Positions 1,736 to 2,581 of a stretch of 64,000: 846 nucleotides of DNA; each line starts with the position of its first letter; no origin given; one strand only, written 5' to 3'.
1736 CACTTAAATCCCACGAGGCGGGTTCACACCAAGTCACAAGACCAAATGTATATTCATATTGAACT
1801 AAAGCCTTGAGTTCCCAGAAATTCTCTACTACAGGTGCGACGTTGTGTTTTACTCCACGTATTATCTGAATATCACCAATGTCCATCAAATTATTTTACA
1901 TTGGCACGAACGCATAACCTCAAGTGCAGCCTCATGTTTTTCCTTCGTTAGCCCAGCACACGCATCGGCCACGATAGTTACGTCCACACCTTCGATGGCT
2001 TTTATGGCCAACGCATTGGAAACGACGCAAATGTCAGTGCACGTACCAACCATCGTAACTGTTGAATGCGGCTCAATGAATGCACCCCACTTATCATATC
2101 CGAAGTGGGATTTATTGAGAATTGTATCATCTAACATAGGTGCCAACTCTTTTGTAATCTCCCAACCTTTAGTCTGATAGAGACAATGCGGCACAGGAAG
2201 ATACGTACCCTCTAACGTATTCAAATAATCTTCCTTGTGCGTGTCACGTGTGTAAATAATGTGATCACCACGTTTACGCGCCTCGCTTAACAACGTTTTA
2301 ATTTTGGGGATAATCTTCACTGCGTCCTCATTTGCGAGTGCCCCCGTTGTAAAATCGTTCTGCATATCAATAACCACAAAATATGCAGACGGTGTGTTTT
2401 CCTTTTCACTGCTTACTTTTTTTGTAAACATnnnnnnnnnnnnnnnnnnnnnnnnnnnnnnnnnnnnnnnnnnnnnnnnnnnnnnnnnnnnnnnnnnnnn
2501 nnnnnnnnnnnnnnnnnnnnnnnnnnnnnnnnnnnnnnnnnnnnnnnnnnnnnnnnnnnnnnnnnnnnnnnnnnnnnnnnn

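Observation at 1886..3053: Phage-encoded NAD+ module: nicotinamidase (PncA) coupled to NadD/NMNAT, with a NUDIX hydrolase nearby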

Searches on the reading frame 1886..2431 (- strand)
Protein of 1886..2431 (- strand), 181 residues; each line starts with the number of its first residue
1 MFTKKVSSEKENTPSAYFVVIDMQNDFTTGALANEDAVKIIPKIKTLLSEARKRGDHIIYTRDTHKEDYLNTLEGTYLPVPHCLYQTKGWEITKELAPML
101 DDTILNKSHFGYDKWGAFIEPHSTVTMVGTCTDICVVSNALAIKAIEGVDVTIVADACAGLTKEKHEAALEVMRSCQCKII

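Call 3: search_protein_families(library=pfam, proteins=[window:1886-2431:-], max_evalue=0.01)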
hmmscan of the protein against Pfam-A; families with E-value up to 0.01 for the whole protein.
window:1886-2431:- (181 aa): 1 family
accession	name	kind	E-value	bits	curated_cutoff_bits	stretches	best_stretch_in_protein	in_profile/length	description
PF00857.26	Isochorismatase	-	1e-29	104.3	27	1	18-179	3-169/175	Isochorismatase domain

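Call 5: search_protein_families(library=ncbifam, proteins=[window:1886-2431:-], max_evalue=0.01)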
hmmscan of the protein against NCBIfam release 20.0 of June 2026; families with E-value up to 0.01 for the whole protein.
window:1886-2431:- (181 aa): 5 families
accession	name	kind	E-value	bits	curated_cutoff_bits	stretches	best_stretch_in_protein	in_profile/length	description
NF050097.1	BiurAmidohydBiuH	equivalog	5.9e-10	39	370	1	17-174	20-202/221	biuret amidohydrolase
NF008623.0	PRK11609.1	equivalog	5.5e-09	36.1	174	1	18-68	6-57/213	bifunctional nicotinamidase/pyrazinamidase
NF008517.0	PRK11440.1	equivalog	4.9e-06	26.6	195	1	15-172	8-170/188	hydrolase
TIGR03614.1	RutB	equivalog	0.00049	19.8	377.95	1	16-72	16-79/226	pyrimidine utilization protein B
NF041461.1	C_hydro_YcaC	equivalog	0.0011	18.6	310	1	126-178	106-157/201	isochorismate family cysteine hydrolase YcaC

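Call 6: search_protein_families(library=phrogs, proteins=[window:1886-2431:-], max_evalue=0.001)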
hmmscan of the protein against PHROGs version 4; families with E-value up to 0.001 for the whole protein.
window:1886-2431:- (181 aa): 1 family
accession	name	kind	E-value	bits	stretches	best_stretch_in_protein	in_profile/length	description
phrog_19305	-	unknown function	9.4e-28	98.4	1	17-181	5-197/199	-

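Call 8: search_solved_structures(query=window:1886-2431:-, max_evalue=0.001, show_alignments=3)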
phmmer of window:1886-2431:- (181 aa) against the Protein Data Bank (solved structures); distinct sequences matched with E-value up to 0.001: 20.
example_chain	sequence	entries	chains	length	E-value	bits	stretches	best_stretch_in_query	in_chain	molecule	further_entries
1ilw_A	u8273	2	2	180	7.7e-15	58.2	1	14-181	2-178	180 aa long hypothetical Pyrazinamidase/nicotinamidase | 180aa long hypothetical Pyrazinamidase/Nicotinamidase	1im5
3hu5_A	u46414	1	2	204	8.7e-09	38.5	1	17-175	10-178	Isochorismatase family protein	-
5zn8_A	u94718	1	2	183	2.8e-08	36.9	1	18-173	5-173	Isochorismatase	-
2wt9_A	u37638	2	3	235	3.1e-08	36.7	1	15-162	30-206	NICOTINAMIDASE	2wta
6a8l_A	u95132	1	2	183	3.4e-08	36.6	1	18-173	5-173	Isochorismatase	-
3eef_A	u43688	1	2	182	5.3e-08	36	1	18-159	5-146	N-carbamoylsarcosine amidase related protein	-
6xix_A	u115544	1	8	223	9.1e-08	35.2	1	15-174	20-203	Cysteine hydrolase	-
3o90_A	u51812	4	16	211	9.5e-08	35.1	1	20-172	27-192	nicotinamidase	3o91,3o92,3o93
3hb7_A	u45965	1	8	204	2.4e-07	33.9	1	18-171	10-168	Isochorismatase hydrolase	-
6azo_A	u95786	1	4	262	5e-07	32.8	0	88-174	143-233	Putative amidase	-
3pl1_A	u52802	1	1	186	6.9e-07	32.3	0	18-98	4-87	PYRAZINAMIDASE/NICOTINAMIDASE PNCA (PZase)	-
3s2s_A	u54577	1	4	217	9.5e-07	31.9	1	18-174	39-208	Putative pyrazinamidase/nicotinamidase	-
6xj4_A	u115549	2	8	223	1.5e-06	31.2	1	15-174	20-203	Cysteine hydrolase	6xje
5bk6_A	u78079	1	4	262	1.5e-06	31.2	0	17-70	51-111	Putative amidase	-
6azs_A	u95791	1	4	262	1.8e-06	31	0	17-70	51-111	Putative amidase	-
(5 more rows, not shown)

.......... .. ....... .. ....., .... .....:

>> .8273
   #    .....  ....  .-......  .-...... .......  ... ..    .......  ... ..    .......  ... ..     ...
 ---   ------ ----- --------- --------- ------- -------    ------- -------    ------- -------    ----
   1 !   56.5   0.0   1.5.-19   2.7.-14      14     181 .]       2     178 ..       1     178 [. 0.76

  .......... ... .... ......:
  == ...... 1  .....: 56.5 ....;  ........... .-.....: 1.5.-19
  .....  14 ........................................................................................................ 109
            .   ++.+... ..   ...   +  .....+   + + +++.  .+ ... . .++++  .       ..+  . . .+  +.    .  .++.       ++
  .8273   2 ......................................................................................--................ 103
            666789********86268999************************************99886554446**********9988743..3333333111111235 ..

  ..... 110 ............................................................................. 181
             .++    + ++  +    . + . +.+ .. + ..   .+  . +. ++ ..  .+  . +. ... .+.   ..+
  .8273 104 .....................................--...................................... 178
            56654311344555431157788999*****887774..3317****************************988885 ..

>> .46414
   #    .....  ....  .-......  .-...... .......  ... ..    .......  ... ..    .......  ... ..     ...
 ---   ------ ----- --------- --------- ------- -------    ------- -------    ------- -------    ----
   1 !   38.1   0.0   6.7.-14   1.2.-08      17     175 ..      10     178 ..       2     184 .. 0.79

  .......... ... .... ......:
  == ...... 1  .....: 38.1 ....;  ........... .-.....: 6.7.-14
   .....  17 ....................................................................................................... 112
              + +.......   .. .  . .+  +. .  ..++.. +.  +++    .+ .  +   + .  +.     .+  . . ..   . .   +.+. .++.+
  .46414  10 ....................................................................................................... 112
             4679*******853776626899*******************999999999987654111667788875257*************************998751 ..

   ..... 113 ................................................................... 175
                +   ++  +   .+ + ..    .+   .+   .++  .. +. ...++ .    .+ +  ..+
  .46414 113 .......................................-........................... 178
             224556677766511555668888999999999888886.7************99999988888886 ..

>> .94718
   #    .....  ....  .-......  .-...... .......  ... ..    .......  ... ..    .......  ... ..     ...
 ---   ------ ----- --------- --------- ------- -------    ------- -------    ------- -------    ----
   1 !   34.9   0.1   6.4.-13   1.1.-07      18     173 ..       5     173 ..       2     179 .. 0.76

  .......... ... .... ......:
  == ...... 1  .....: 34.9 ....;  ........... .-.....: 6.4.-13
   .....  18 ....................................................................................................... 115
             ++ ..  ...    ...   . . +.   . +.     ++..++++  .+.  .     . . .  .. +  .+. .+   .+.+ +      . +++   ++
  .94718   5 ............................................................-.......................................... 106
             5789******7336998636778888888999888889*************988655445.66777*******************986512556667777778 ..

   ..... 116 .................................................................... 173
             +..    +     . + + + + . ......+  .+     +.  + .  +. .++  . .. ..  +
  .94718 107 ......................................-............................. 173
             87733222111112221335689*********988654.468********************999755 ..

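Call 10: search_dna_similar(query=window:1886-2431:-, collection=phages, mode=protein, max_rows=40, max_evalue=0.001)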
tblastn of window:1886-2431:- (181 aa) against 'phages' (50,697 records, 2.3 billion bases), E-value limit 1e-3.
Records with a match: 9; places in all: 9; records where one place covers at least 80% of the query: 7.
Best place of each record, by identity: <60% 9.
By first word of the organism name: Bacteriophage 7; Phage 1; Sinorhizobium 1.
By host as written in the record: - 8; Sinohrizobium meliloti NRRL L-50 1.
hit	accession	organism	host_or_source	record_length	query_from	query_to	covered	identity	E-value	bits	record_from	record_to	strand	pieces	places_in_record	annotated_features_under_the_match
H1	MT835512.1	Bacteriophage sp.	human fecal samples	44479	18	181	91%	47.9%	3e-42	155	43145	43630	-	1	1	record has no annotation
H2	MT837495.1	Bacteriophage sp.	human fecal samples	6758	18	180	90%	45.0%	6e-41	151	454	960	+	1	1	record has no annotation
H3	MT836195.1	Bacteriophage sp.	human fecal samples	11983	16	181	92%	41.3%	1e-38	145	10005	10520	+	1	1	record has no annotation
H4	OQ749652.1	Phage Phass-1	human gut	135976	18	181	91%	41.2%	1e-30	122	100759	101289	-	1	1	nicotinamidase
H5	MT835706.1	Bacteriophage sp.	human fecal samples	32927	2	181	99%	37.6%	2e-29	119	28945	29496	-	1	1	record has no annotation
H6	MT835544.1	Bacteriophage sp.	human fecal samples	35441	18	181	91%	39.4%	5e-35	134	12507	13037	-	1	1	record has no annotation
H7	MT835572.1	Bacteriophage sp.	human fecal samples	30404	18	180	90%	34.5%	8e-25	105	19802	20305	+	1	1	record has no annotation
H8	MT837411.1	Bacteriophage sp.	human fecal samples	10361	51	173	68%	31.5%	2e-7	56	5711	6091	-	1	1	record has no annotation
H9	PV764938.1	Sinorhizobium phage Phosso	Sinohrizobium meliloti NRRL L-50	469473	14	91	43%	37.8%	9e-6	50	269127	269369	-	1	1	hydrolase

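Call 12: get_annotated_region(hit=H4, flank=8000)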
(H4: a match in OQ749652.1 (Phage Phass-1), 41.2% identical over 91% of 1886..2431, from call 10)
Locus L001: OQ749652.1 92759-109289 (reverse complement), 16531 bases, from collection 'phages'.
description: Phage Phass-1, complete genome.
organism: Phage Phass-1 (NCBI taxid 3043662)
taxonomy: Viruses; Duplodnaviria; Heunggongvirae; Uroviricota; Caudoviricetes; Caudoviricetes code 15 clade
host: -; source: human gut; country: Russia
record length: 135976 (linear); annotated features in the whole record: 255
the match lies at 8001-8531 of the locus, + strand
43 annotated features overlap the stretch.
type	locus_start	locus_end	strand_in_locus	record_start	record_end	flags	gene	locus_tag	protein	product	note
tRNA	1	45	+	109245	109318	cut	-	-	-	tRNA-Met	-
CDS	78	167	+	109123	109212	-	-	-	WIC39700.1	hypothetical protein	-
CDS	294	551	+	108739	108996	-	-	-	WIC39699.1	hypothetical protein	-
tRNA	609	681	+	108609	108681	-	-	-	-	tRNA-Pro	-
tRNA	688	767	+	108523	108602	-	-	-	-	tRNA-Pro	-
tRNA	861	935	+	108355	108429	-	-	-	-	tRNA-Asn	-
tRNA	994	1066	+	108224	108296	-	-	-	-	tRNA-Ala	-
CDS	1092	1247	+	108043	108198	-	-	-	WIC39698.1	hypothetical protein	-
CDS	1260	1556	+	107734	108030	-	-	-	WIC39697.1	hypothetical protein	-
CDS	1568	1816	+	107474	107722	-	-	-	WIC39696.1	hypothetical protein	-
tRNA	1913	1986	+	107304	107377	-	-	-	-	tRNA-Leu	-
tRNA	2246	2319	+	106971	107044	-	-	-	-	tRNA-Val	-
tRNA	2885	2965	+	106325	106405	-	-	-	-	tRNA-Thr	-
tRNA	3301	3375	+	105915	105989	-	-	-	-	tRNA-Glu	-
tRNA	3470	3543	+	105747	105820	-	-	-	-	tRNA-TERM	tRNA-Sup-CTA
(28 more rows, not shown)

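Call 13: find_encoding_contigs(protein=window:1886-2431:-, flank=10000, max_places=6)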
Protein window:1886-2431:- (181 aa): 1 contig read that carries it; 1 place shown.
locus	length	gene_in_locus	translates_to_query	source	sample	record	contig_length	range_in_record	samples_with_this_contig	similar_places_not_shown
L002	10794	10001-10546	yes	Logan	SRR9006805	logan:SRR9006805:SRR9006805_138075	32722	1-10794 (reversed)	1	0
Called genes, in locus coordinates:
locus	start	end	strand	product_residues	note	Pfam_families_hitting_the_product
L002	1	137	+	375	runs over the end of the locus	PF03235:GmrSD_N, PF01844:HNH, PF14279:HNH_5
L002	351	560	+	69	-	-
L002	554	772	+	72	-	-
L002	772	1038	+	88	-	-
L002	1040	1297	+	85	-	-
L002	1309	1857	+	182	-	-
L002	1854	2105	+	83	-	-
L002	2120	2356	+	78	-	-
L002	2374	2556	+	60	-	-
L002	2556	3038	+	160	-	-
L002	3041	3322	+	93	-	-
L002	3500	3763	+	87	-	-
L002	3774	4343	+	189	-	-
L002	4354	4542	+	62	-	-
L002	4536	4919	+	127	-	-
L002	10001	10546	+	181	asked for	PF00857:Isochorismatase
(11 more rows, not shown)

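Call 18: find_related_loci(query=window:1886-2431:-, collection=viral_contigs, flank=8000)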
Query window:1886-2431:- (181 aa) in viral_contigs; peptide patterns used: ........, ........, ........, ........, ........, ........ (x = any residue, [..] = any of these).
144 stretches matched a pattern; 130 encode a relative of the query (tblastn E <= 1e-3); the best 80 are kept; 80 distinct loci.
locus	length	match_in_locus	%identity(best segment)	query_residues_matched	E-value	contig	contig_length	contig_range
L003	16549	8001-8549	58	1-181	1e-68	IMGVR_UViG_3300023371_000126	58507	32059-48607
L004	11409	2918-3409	64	18-181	1e-67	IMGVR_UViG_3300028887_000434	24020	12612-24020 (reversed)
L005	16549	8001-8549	56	1-181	3e-65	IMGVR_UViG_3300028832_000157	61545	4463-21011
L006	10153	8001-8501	54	15-181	2e-59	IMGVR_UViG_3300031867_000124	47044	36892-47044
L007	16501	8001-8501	53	15-181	3e-58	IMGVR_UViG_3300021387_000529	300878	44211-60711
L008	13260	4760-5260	53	15-181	3e-58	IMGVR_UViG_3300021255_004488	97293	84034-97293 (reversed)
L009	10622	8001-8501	53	15-181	3e-58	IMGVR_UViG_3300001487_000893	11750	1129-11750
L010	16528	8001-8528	52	18-181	3e-52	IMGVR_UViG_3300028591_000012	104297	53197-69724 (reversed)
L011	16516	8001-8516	49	18-181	4e-52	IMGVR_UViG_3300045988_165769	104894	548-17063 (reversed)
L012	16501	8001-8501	49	18-181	4e-49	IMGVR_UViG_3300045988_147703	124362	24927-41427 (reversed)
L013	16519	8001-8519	48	18-181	2e-48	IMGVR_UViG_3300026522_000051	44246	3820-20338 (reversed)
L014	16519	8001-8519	47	18-181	6e-48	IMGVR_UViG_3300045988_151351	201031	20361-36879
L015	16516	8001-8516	47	9-181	2e-47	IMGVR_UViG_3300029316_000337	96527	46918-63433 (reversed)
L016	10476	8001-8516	47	9-181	2e-47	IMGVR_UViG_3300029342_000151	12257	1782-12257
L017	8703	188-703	47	9-181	2e-47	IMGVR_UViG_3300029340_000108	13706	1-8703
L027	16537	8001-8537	45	2-181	2e-45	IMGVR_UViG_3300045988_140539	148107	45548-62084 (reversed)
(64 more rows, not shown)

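Call 35: search_protein_families(library=ncbifam, proteins=[L004:4824-6017:+, L004:6036-6647:+, L001:9496-11094:+, L027:9391-10845:+], max_evalue=0.0001)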
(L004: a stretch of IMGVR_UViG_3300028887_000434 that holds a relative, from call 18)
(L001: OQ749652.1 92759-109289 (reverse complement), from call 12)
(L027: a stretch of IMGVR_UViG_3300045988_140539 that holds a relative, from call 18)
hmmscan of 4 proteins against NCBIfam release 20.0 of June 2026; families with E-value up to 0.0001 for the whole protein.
L004:4824-6017:+ (397 aa): 8 families
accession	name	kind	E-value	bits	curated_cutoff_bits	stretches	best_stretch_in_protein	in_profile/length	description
NF003704.0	PRK05321.1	subfamily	8.8e-126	420.1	379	1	2-392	5-390/398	nicotinate phosphoribosyltransferase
TIGR01514.1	NAPRTase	equivalog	1.4e-111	373.4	269.55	1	6-388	1-393/399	nicotinate phosphoribosyltransferase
TIGR01513.1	NAPRTase_put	equivalog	2.1e-17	63.1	297.4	1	13-377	4-344/452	nicotinate phosphoribosyltransferase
NF006696.0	PRK09243.1-3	equivalog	6.8e-16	58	503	1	172-371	160-347/451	nicotinate phosphoribosyltransferase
NF009131.0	PRK12484.1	equivalog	4.5e-13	48.7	330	1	172-371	154-342/455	nicotinate phosphoribosyltransferase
NF006695.0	PRK09243.1-2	equivalog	5.7e-11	41.7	469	1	171-375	154-353/480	nicotinate phosphoribosyltransferase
NF006698.0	PRK09243.1-5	equivalog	3.3e-09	36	531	1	194-371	182-344/440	nicotinate phosphoribosyltransferase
NF006694.0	PRK09243.1-1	equivalog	9.2e-05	21.2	663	0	11-288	9-264/485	nicotinate phosphoribosyltransferase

L004:6036-6647:+ (203 aa): 16 families
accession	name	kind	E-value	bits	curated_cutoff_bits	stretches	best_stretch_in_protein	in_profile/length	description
TIGR00482.1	TIGR00482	equivalog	1.3e-31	110.1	112.45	1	5-202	1-194/194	nicotinate (nicotinamide) nucleotide adenylyltransferase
NF000840.1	PRK00071.1-3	equivalog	1e-23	83.9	150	1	2-203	7-199/201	nicotinate-nucleotide adenylyltransferase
NF005519.0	PRK07152.1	equivalog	1.1e-23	83.8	315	1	1-202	1-184/361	nicotinate-nucleotide adenylyltransferase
NF000839.0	PRK00071.1-1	equivalog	1.6e-21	77.2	187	2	4-142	9-143/219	nicotinate-nucleotide adenylyltransferase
NF000841.0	PRK00071.1-4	equivalog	4.5e-21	75.5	197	1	2-113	8-123/194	nicotinate-nucleotide adenylyltransferase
NF000843.0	PRK00071.2-2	equivalog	2.3e-18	66.5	240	1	1-142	12-147/212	nicotinate-nucleotide adenylyltransferase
NF005410.0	PRK06973.1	equivalog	1.1e-17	64.1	214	1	2-116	23-144/243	nicotinate-nucleotide adenylyltransferase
NF000845.0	PRK00071.2-4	equivalog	1.1e-13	51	210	1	1-116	8-125/197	nicotinate-nucleotide adenylyltransferase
NF006479.0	PRK08887.1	equivalog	1.1e-11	44.9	164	1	1-108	2-113/174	nicotinate-nicotinamide nucleotide adenylyltransferase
NF000842.0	PRK00071.2-1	equivalog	1.5e-11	44.3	167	1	1-203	2-185/191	nicotinate-nucleotide adenylyltransferase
TIGR01510.1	coaD_prev_kdtB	equivalog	8.3e-09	35.6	103.3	1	3-74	1-68/155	pantetheine-phosphate adenylyltransferase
NF000846.0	PRK00071.2-5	equivalog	1.7e-07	31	329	1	1-115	19-135/210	nicotinate-nucleotide adenylyltransferase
TIGR00125.1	cyt_tran_rel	domain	3.7e-07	30.2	27.7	1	3-61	1-59/65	adenylyltransferase/cytidyltransferase family protein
TIGR01526.1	nadR_NMN_Atrans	equivalog_domain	2e-06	27.3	341.15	1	2-76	2-75/325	nicotinamide-nucleotide adenylyltransferase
NF002243.0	PRK01153.1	subfamily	5.9e-06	26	127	0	4-66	3-64/175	nicotinamide-nucleotide adenylyltransferase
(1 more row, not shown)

L001:9496-11094:+ (532 aa): 1 family
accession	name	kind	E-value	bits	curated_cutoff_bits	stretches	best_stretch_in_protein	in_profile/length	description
NF006629.0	PRK09198.1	equivalog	4.3e-104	348.8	405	1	7-520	8-463/465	nicotinate phosphoribosyltransferase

L027:9391-10845:+ (485 aa): 4 families
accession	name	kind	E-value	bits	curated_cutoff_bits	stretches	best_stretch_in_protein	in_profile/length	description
NF006629.0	PRK09198.1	equivalog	1e-139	466.3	405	1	5-482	6-461/465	nicotinate phosphoribosyltransferase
NF009131.0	PRK12484.1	equivalog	5.7e-06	25.3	330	0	263-323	216-274/455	nicotinate phosphoribosyltransferase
TIGR01513.1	NAPRTase_put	equivalog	1e-05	24.7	297.4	0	263-323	211-270/452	nicotinate phosphoribosyltransferase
NF006696.0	PRK09243.1-3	equivalog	8.5e-05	21.4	503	0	108-320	99-276/451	nicotinate phosphoribosyltransferase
